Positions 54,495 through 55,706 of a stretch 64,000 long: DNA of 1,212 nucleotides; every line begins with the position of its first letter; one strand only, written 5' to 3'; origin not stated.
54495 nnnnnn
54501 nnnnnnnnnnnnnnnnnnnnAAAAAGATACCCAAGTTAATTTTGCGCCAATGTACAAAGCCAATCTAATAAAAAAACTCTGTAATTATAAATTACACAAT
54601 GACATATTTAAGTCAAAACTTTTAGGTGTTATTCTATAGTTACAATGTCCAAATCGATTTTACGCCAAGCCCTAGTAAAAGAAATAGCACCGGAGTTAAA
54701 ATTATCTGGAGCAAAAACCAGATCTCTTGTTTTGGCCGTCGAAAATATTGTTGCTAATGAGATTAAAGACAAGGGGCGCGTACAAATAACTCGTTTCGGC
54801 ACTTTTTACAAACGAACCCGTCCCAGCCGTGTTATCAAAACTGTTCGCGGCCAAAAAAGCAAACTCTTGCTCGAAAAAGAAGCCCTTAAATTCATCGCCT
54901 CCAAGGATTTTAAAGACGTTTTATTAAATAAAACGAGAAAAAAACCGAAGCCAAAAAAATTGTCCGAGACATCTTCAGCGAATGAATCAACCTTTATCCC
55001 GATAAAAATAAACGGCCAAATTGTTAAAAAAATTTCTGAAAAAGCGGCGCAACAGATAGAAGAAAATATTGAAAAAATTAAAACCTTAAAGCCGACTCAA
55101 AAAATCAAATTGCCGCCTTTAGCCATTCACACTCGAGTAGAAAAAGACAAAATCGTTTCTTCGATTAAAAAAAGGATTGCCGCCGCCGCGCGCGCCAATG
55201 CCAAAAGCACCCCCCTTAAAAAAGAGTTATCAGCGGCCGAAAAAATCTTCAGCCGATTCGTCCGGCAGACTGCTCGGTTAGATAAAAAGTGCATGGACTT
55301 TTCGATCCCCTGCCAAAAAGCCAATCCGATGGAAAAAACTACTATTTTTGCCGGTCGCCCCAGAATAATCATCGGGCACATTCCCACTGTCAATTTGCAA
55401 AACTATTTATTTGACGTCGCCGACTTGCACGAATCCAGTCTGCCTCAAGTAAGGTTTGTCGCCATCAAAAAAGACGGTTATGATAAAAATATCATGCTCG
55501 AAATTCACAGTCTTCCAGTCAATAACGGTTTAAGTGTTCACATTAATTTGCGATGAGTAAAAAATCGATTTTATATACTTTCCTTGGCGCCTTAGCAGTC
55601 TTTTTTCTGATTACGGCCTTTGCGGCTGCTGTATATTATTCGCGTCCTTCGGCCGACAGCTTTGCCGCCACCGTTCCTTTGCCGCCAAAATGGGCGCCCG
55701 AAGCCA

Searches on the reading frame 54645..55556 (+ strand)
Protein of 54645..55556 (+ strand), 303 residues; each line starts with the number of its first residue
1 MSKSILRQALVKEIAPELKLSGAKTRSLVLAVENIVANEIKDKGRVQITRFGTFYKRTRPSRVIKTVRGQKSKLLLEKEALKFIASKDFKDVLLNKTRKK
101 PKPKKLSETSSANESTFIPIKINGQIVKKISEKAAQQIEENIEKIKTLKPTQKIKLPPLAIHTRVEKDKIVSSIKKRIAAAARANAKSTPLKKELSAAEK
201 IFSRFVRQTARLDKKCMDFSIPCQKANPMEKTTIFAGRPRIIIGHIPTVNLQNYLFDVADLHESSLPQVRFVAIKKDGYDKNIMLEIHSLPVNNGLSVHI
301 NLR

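Call 65: search_protein_families(library=pfam, proteins=[window:54645-55556:+], max_evalue=0.001)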
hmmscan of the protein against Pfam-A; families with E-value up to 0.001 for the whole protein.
window:54645-55556:+ (303 aa): 1 family
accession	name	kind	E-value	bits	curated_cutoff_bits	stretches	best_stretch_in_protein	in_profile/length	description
PF00216.26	Bac_DNA_binding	-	3.7e-11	43.5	22.4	1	7-92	3-88/90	Bacterial DNA-binding protein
